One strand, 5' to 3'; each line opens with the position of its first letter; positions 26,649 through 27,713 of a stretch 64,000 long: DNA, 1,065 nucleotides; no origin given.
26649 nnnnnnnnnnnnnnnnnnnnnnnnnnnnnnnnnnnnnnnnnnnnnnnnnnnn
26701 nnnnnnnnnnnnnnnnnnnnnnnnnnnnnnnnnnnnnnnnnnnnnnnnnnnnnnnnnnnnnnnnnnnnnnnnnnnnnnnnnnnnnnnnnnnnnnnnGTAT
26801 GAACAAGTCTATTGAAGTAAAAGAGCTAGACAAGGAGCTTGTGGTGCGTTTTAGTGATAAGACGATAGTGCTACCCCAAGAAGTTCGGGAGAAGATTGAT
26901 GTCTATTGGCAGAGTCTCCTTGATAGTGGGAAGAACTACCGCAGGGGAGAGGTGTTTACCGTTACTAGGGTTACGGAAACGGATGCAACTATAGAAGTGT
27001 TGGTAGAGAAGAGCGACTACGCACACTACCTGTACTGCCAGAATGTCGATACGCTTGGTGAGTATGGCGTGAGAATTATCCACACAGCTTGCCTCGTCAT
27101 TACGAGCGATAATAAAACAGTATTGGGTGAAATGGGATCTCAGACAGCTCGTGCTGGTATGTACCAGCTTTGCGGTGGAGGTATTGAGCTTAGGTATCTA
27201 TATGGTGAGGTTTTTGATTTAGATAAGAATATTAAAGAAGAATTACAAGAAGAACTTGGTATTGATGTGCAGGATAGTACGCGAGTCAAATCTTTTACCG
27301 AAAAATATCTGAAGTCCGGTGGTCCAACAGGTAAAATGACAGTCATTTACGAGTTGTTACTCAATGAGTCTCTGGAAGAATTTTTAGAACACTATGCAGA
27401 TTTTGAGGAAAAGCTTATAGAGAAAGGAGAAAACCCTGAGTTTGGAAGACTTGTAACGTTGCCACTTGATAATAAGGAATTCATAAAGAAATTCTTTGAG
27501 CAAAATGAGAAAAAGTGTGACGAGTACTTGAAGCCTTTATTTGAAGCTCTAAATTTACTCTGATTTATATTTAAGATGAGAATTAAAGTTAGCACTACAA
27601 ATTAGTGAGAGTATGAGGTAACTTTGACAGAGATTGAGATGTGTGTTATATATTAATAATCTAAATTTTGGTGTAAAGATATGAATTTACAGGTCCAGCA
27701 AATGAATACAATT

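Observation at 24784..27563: Tight operon CYTH - APH-family kinase - NUDIX - NUDIX-like: candidate nucleotide or thiamine-phosphate metabolising module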

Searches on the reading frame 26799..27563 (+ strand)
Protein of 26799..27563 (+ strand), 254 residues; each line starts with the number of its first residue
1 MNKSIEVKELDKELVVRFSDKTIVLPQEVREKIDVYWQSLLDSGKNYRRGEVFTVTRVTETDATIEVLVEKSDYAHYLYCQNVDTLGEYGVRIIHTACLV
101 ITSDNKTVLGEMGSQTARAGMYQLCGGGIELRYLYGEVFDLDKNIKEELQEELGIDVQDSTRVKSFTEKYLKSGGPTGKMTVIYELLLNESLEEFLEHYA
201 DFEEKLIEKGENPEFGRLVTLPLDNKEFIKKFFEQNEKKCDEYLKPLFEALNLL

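Call 3: search_protein_families(library=pfam, proteins=[window:26799-27563:+], max_evalue=0.1)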
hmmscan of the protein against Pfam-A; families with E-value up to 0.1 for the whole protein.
window:26799-27563:+ (254 aa): 1 family
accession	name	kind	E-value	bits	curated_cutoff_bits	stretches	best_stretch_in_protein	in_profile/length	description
PF00293.34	NUDIX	-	0.041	14.3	21.1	1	97-193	7-96/134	NUDIX domain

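Call 4: search_protein_families(library=ncbifam, proteins=[window:26799-27563:+], max_evalue=0.1)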
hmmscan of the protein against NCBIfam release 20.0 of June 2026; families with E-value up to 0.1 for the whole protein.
window:26799-27563:+ (254 aa): 5 families
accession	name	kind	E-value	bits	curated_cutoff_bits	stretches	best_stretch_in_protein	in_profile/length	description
NF006530.0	PRK08999.1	equivalog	0.00029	20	245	1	92-170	4-77/315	Nudix family hydrolase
NF007834.0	PRK10546.1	equivalog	0.00053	19.8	156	1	92-167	2-71/135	pyrimidine (deoxy)nucleoside triphosphate diphosphatase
TIGR00586.1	mutt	equivalog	0.044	13.8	97.9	1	100-214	11-104/129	8-oxo-dGTP diphosphatase MutT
NF008044.0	PRK10776.1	equivalog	0.045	13.6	148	0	105-166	16-71/130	8-oxo-dGTP diphosphatase MutT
NF047699.2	sulf_reg_SurR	exception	0.084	12.5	250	0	131-224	117-210/221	sulfur metabolism transcriptional regulator SurR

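Call 22: find_homologous_proteins(query=window:26799-27563:+, max_evalue=0.001)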
Query window:26799-27563:+ (254 aa): 159 proteins with E <= 0.001 among 1027 candidates; the best 120 are listed.
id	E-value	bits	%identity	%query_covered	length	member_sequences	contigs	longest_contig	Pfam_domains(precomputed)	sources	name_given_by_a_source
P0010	5.5e-163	558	100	100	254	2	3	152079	-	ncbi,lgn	-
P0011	2.0e-136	471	86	96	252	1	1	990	-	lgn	-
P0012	6.6e-118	411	75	98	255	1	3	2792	-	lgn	-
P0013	8.4e-114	397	72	99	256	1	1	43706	-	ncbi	-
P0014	2.7e-111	389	70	98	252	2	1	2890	-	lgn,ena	-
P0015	7.1e-109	381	70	97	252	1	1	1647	-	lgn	-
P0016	2.0e-106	373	68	98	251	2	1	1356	-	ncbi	-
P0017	2.8e-105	369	66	98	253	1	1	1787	-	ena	-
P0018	2.1e-96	340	66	93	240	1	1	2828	-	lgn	-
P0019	1.1e-90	321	58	98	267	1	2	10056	-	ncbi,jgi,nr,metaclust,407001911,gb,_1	ncbi:MAG: hypothetical protein ACD_9C00231G0001 [uncultured bacterium]|nr:MAG: hypothetical protein 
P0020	7.9e-90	319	58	97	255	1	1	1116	-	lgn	-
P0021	1.6e-89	318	58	97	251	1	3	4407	-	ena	-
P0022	1.9e-88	314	61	93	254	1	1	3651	-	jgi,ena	-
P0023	1.1e-87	312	59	99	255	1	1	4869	-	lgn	-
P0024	2.3e-87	310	57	98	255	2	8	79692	-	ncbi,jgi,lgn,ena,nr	ncbi:MAG: hypothetical protein A2808_02525 [Candidatus Moranbacteria bacterium RIFCSPHIGHO2_01_FULL_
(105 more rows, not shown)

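Call 23: search_solved_structures(query=window:26799-27563:+, max_evalue=10, show_alignments=2)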
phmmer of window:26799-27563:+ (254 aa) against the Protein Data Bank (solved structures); distinct sequences matched with E-value up to 10: 5.
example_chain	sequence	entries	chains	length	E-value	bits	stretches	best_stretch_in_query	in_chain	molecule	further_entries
3hhj_A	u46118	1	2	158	0.03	17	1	93-160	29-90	Mutator mutT protein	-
2rrk_A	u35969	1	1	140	0.086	15.5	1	91-159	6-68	CTP pyrophosphohydrolase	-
8g8i_A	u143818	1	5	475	0.21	14.2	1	206-251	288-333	C3HR3_9r_shift4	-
3ees_A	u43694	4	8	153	0.59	12.8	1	101-189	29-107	Probable pyrophosphohydrolase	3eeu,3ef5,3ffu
6ket_A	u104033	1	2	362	0.63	12.7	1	156-234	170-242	PuwE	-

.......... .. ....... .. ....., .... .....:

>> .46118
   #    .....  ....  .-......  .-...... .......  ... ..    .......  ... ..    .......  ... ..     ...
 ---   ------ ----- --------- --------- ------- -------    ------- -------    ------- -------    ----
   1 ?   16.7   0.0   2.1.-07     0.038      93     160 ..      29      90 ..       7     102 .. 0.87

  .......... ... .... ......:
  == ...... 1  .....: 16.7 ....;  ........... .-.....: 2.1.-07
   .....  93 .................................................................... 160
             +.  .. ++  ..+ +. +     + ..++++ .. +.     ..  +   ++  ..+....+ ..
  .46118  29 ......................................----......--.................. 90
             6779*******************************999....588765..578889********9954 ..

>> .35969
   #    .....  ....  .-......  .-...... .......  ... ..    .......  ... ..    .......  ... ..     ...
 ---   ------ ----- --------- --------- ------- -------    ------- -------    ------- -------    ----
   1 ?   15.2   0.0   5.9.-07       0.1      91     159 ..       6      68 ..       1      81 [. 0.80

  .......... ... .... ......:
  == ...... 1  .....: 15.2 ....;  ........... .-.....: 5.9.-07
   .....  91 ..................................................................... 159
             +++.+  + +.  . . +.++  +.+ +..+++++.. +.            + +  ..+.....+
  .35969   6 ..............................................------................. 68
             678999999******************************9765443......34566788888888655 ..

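Call 28: find_related_loci(query=A2, collection=genome_contigs, flank=6000)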
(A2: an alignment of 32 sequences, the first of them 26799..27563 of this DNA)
Query A2 (254 aa) in genome_contigs; peptide patterns used: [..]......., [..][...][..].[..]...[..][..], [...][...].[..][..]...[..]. (x = any residue, [..] = any of these).
177 stretches matched a pattern; 116 encode a relative of the query (tblastn E <= 1e-3); the best 80 are kept; 80 distinct loci.
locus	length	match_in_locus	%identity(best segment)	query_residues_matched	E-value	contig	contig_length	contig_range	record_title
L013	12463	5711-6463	72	3-253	3e-110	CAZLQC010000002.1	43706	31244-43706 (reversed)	MAG TPA_asm: uncultured Bdellovibrionales bacterium isolate SRP286056_co1_457 genome assembly, contig: NODE_861_length_4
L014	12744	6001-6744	57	3-251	3e-93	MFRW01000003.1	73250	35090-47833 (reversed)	MAG: Candidatus Moranbacteria bacterium RIFCSPHIGHO2_01_FULL_55_24 rifcsphigho2_01_scaffold_436, whole genome shotgun se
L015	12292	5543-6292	55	1-251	4e-89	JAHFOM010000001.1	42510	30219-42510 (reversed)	MAG: Candidatus Moraniibacteriota bacterium isolate nzgw503 NODE_772_length_42511_cov_3.849729, whole genome shotgun seq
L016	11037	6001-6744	54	3-251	8e-88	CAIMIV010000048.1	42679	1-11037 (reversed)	uncultured bacterium isolate MJ-2014-D5_bin-329 genome assembly, contig: bin-329:48/71, whole genome shotgun sequence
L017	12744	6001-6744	58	3-251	2e-87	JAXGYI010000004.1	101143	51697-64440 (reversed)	MAG: Candidatus Moraniibacteriota bacterium isolate AnMBR.bin51 bin51_4, whole genome shotgun sequence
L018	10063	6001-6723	57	12-253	5e-87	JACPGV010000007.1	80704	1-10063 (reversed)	MAG: Candidatus Moraniibacteriota bacterium isolate NC_groundwater_397_Ag_B-0.1um_43_25 GD18-4_B1_scaffold_1211328, whol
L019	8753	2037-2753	57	12-251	2e-86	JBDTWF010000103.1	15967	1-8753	MAG: Candidatus Moraniibacteriota bacterium isolate cluster3_bin.85 NODE_14092_length_15967_cov_5.472536, whole genome s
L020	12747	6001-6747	52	3-252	4e-86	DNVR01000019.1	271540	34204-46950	MAG TPA_asm: Candidatus Moraniibacteriota bacterium isolate UBA12142 contig_381, whole genome shotgun sequence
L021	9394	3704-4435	55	4-247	3e-85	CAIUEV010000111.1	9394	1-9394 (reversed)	uncultured bacterium isolate LaPlata-15m-a_bin-654 genome assembly, contig: bin-654:111/148, whole genome shotgun sequen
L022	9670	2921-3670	54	3-253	3e-85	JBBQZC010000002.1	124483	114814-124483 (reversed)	MAG: Candidatus Moraniibacteriota bacterium isolate Co_metawrap_2195 Cmw_2195_k141_5401157_length_124483_cov_18.9130, wh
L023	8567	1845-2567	56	12-253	8e-85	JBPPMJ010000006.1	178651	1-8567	MAG: Minisyncoccota bacterium isolate BIOS2019_out_082 k131_2176648, whole genome shotgun sequence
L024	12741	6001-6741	54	1-249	2e-83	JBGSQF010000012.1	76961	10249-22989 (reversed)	MAG: Candidatus Paceibacteria bacterium isolate JTS-AC323 k141_583835, whole genome shotgun sequence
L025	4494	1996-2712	54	12-251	8e-83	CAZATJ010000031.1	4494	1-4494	MAG TPA_asm: uncultured Bdellovibrionales bacterium isolate ERP113451_co3_238 genome assembly, contig: NODE_20254_length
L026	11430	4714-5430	54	12-251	6e-80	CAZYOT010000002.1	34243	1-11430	MAG TPA_asm: uncultured Bdellovibrionales bacterium isolate SRP278252_co2_135 genome assembly, contig: NODE_2476_length_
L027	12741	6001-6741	49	1-249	2e-75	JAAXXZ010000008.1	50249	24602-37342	MAG: Candidatus Moraniibacteriota bacterium isolate W9_Combined_metabat2_155 W9_Combined_metabat2_155_NODE_391, whole ge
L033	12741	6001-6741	54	3-251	2e-84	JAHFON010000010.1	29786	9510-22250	MAG: Candidatus Moraniibacteriota bacterium isolate nzgw504 NODE_1400_length_29787_cov_4.132003, whole genome shotgun se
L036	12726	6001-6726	39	7-250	2e-55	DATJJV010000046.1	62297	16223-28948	MAG TPA_asm: Candidatus Pristimantibacillus sp. isolate SMAG_U15575 k141_9187959, whole genome shotgun sequence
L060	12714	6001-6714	33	11-249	3e-31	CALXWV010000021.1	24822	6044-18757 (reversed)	MAG: uncultured Clostridia bacterium isolate BRZ_NM__bin52 genome assembly, contig: BRZ_NM__NODE_1538_length_24822_cov_5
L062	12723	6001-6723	29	2-249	2e-30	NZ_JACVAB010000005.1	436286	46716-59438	Agrobacterium sp. AGB01 NODE_5_length_436286_cov_49.888231, whole genome shotgun sequence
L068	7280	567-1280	31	11-249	4e-29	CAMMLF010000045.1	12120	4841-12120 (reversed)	MAG: uncultured Clostridium sp. isolate ERR7167042_bin.4_MetaWRAP_v1.1_MAG genome assembly, contig: NODE_1325_length_121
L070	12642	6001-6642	32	12-223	7e-29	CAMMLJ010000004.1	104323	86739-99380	MAG: uncultured Clostridium sp. isolate ERR7167062_bin.47_MetaWRAP_v1.1_MAG genome assembly, contig: NODE_93_length_1043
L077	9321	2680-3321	33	12-223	3e-28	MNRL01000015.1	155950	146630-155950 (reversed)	MAG: Clostridium sp. CAG:354_28_25 Ley3_66761_scaffold_79, whole genome shotgun sequence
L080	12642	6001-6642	33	12-223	7e-28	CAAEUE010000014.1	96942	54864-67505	MAG TPA_asm: Clostridia bacterium, isolate HGM13682, WGS project CAAEUE010000000 data, contig: ERS608572_5_k95_118046, w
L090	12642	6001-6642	33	12-223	6e-27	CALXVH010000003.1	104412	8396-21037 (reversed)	MAG: uncultured Clostridia bacterium isolate BRZ_CR__bin60 genome assembly, contig: BRZ_CR__NODE_247_length_104412_cov_6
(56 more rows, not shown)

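Call 33: search_protein_families(library=pfam, proteins=[L013:5007-5696:+, L013:6555-7229:+, L013:7258-7776:+, L013:7889-8401:+, L013:8525-9199:+, L013:9290-10459:+, L013:10913-11413:+, L013:4457-4990:+], max_evalue=0.01)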
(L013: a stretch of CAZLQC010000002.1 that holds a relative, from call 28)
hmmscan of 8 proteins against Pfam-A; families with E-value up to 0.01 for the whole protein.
L013:5007-5696:+ (229 aa): 15 families
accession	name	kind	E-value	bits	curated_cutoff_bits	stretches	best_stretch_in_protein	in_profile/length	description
PF13649.12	Methyltransf_25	-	7.5e-21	75.1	27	1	47-142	1-97/97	Methyltransferase domain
PF08241.18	Methyltransf_11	-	2.5e-19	70.1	21.2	1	48-146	1-95/95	Methyltransferase domain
PF13847.12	Methyltransf_31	-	1.2e-18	67.6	27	1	43-154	3-117/145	Methyltransferase domain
PF08242.18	Methyltransf_12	-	2.3e-10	41.5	30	1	48-144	1-98/98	Methyltransferase domain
PF01209.24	Ubie_methyltran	-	3.1e-09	37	20.1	1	40-147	44-152/233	ubiE/COQ5 methyltransferase family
PF02353.26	CMAS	-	1.9e-08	34.4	27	1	43-159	62-178/273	Mycolic acid cyclopropane synthetase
PF13489.12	Methyltransf_23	-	5.3e-08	33.2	27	1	41-161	20-130/164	Methyltransferase domain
PF05175.20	MTS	-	3e-06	27.4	23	1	37-115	30-104/170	Methyltransferase small domain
PF03848.20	TehB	-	4.9e-05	23.3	20.4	1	45-148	32-135/193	Tellurite resistance protein TehB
PF05148.21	Methyltransf_8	-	5.5e-05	23.6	27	1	89-147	103-157/219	Hypothetical methyltransferase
PF05724.17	TPMT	-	6.4e-05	23.2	26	1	28-146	24-154/218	Thiopurine S-methyltransferase (TPMT)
PF06325.19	PrmA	-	9e-05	22.5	22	1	31-153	152-265/296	Ribosomal protein L11 methyltransferase (PrmA)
PF07021.18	MetW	-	0.00039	20.6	21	1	41-137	11-101/193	Methionine biosynthesis protein MetW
PF09445.16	Methyltransf_15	-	0.001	19.1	22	1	46-97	3-54/165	RNA cap guanine-N2 methyltransferase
PF20922.3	Anamorsin_N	-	0.0013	18.9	27.1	1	104-159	46-100/163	Anamorsin, N-terminal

L013:6555-7229:+ (224 aa): 0 families

L013:7258-7776:+ (172 aa): 1 family
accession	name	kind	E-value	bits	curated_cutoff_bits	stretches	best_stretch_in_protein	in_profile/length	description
PF12680.13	SnoaL_2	-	0.0033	18.4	27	1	76-138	37-100/102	SnoaL-like domain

L013:7889-8401:+ (170 aa): 0 families

L013:8525-9199:+ (224 aa): 0 families

L013:9290-10459:+ (389 aa): 2 families
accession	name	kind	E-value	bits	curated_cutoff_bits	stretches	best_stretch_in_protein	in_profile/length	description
PF03435.24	Sacchrp_dh_NADP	-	1.9e-05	25.4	25.1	1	11-128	2-115/129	Saccharopine dehydrogenase NADP binding domain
PF16653.10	Sacchrp_dh_C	-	0.0005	20.7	31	1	144-291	1-151/265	Saccharopine dehydrogenase C-terminal domain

L013:10913-11413:+ (166 aa): 1 family
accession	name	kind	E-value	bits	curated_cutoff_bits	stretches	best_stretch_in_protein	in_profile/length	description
PF00856.33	SET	-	3.9e-15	56.6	22.4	1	15-109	1-105/105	SET domain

L013:4457-4990:+ (177 aa): 1 family
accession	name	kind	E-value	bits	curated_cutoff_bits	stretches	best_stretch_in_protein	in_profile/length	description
PF00293.34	NUDIX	-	1.4e-15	57.9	21.1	1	47-153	6-122/134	NUDIX domain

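Call 36: search_protein_families(library=pfam, proteins=[L016:4169-4963:+, L090:4895-5968:+, L015:2899-3891:+, L077:3416-3880:+, L014:4991-6001:+, L080:7619-8806:+, L060:4780-5436:+, L070:4208-4783:+, L068:1349-1927:-, L033:6859-7689:+], max_evalue=0.001)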
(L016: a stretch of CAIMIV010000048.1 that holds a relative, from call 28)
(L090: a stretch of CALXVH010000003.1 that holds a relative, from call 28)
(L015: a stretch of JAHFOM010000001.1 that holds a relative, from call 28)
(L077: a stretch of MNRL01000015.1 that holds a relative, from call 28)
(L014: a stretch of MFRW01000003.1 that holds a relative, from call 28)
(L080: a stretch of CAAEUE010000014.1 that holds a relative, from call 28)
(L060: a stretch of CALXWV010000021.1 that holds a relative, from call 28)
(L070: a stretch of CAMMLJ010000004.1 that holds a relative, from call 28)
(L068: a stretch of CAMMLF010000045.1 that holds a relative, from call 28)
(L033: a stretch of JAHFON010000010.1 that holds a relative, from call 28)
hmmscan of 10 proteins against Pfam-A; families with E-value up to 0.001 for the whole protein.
L016:4169-4963:+ (264 aa): 1 family
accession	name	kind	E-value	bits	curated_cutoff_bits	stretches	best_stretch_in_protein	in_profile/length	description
PF00293.34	NUDIX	-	9.1e-08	32.6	21.1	1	77-143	12-72/134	NUDIX domain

L090:4895-5968:+ (357 aa): 1 family
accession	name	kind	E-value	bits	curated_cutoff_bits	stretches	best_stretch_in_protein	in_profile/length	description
PF02547.20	Queuosine_synth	-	3.3e-147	490.2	25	1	20-356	1-322/322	Queuosine biosynthesis protein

L015:2899-3891:+ (330 aa): 6 families
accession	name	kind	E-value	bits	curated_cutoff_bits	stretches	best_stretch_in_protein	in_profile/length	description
PF02719.21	Polysacc_synt_2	-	1.4e-48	166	20.2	1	18-282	1-279/293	Polysaccharide biosynthesis protein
PF16363.11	GDP_Man_Dehyd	-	1.5e-16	61.2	27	1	19-142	1-130/332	GDP-mannose 4,6 dehydratase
PF01370.27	Epimerase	-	2.5e-16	60.3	20.9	1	18-234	1-236/240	NAD dependent epimerase/dehydratase family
PF01073.25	3Beta_HSD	-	2e-07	30.7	22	1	19-146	1-121/280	3-beta hydroxysteroid dehydrogenase/isomerase family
PF00106.31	adh_short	-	1.6e-06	28.2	26.6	1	16-106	1-94/195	short chain dehydrogenase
PF04321.23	RmlD_sub_bind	-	3.9e-06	26.6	27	1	17-124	2-86/287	RmlD substrate binding domain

L077:3416-3880:+ (154 aa): 0 families

L014:4991-6001:+ (336 aa): 3 families
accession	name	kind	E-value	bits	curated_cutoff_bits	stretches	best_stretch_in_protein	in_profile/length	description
PF01636.29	APH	-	3e-18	66.9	23.2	1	34-250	2-218/239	Phosphotransferase enzyme family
PF02958.26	EcKL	-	4.1e-08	33.3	22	1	172-251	186-270/294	Ecdysteroid kinase-like family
PF03881.20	Fructosamin_kin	-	0.00044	20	22.4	0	17-223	3-211/288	Fructosamine kinase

L080:7619-8806:+ (395 aa): 1 family
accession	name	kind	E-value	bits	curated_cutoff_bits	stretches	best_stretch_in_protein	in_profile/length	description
PF01702.25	TGT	-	7.7e-171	568.4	26.3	1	35-389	2-355/357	Queuine tRNA-ribosyltransferase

L060:4780-5436:+ (218 aa): 1 family
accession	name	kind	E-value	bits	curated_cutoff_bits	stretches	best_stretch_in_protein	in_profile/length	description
PF01725.21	Ham1p_like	-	5.9e-43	147.4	22.5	1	13-210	1-185/186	Ham1 family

L070:4208-4783:+ (191 aa): 4 families
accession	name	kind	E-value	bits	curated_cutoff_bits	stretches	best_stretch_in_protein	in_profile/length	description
PF13238.12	AAA_18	-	1.5e-05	25.9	29.4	1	7-142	1-123/128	AAA domain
PF02223.23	Thymidylate_kin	-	0.00013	22.1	27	0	9-29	1-21/185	Thymidylate kinase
PF13476.12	AAA_23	-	0.00018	22.7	27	1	3-188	18-192/201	AAA domain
PF13191.12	AAA_16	-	0.0008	20.4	32.6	1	5-60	25-85/167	AAA ATPase domain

L068:1349-1927:- (192 aa): 1 family
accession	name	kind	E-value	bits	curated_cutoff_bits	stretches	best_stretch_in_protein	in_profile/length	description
PF03167.25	UDG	-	4.8e-07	30.4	24.3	1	33-182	4-139/141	Uracil DNA glycosylase superfamily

L033:6859-7689:+ (276 aa): 1 family
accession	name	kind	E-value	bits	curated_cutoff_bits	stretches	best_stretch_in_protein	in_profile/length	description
PF00072.30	Response_reg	-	1.2e-41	141.8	30.2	2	6-114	1-105/111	Response regulator receiver domain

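Call 37: predict_structure(alignment_id=A2)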
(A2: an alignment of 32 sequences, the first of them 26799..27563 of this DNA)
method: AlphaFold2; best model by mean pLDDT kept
length: 254 residues; sequences in the alignment: 32
mean_pLDDT: 95.4   pTM: 0.91
mean pLDDT of the five models: 95.4, 95.2, 94.9, 94.7, 94.6
residues with pLDDT >= 90: 230; 70-90: 22; 50-70: 1; < 50: 1
segments of 3 or more residues with pLDDT < 50: none
pLDDT, mean of each block of 10 residues (from residue 1): 87 98 97 95 86 96 98 94 90 97 98 90 96 97 98 98 98 93 99 98 97 95 98 97 96 90
secondary structure, 60 per line:
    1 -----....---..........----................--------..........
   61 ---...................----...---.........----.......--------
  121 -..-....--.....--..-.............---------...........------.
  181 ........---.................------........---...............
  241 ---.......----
elements in order: E6-9 E13-22 H27-42 E51-60 E64-73 H74-82 E93-101 E106-112 E125-128 H141-153 E163-173 E180-188 H192-208 E215-222 H226-239 H244-250

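Call 43: fold_search(model_id=the predicted structure, library=pdb)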
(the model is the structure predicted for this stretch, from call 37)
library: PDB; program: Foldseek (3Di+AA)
matches with E <= 10: 600; with E <= 0.001: 130
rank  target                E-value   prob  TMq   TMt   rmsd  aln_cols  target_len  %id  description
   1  5lf9                  2.9e-11  1.00  0.66  0.60   5.2       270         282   12  Crystal structure of human NUDT22 (released 2017-08-02)
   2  5r50                  6.3e-11  1.00  0.69  0.61   5.3       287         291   14  PanDDA analysis group deposition -- Crystal Structure of human NUDT22 in complex with N13371a (released 2020-07-01)
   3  5lor_B                1.1e-10  1.00  0.70  0.62   5.4       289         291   13  human NUDT22 (released 2017-08-16)
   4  5lor_A                1.8e-10  1.00  0.67  0.59   5.6       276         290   12  human NUDT22 (released 2017-08-16)
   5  5lou_A                2.9e-10  1.00  0.63  0.57   5.3       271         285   12  human NUDT22 (released 2017-09-13)
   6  5lou_B                5.6e-10  1.00  0.61  0.52   6.3       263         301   13  human NUDT22 (released 2017-09-13)
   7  3dup_A                2.5e-06  1.00  0.35  0.32   9.3       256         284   12  Crystal structure of mutt/nudix family hydrolase from rhodospirillum rubrum atcc 11170 (released 2008-09-02)
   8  5lf8                  3.2e-06  1.00  0.37  0.37   4.4       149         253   16  Human Nucleoside diphosphate-linked moiety X motif 17 (NUDT17) (released 2017-08-16)
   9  6o3p_A                5.8e-06  1.00  0.32  0.27  15.1       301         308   11  Crystal structure of the catalytic domain of mouse Nudt12 in complex with AMP and 3 Mg2+ ions (released 2019-05-29)
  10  6o3p_B                7.4e-06  1.00  0.32  0.26  15.5       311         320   10  Crystal structure of the catalytic domain of mouse Nudt12 in complex with AMP and 3 Mg2+ ions (released 2019-05-29)
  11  6scx_A                1.6e-05  1.00  0.32  0.26  15.7       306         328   10  Crystal structure of the catalytic domain of human NUDT12 in complex with 7-methyl-guanosine-5'-triphosphate (released 2020-01-08)
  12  6dt3_A                1.7e-05  1.00  0.32  0.52   7.3       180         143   16  1.2 Angstrom Resolution Crystal Structure of Nucleoside Triphosphatase NudI from Klebsiella pneumoniae in Complex with (released 2018-06-27)
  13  3dup_B                1.7e-05  1.00  0.35  0.33   9.0       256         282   13  Crystal structure of mutt/nudix family hydrolase from rhodospirillum rubrum atcc 11170 (released 2008-09-02)
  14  6dt3_B                1.8e-05  1.00  0.37  0.61   6.4       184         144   15  1.2 Angstrom Resolution Crystal Structure of Nucleoside Triphosphatase NudI from Klebsiella pneumoniae in Complex with (released 2018-06-27)
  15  8zb3_D                2.0e-05  1.00  0.33  0.30  14.2       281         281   11  Crystal structure of NudC from Mycobacterium abscessus (released 2024-12-11)
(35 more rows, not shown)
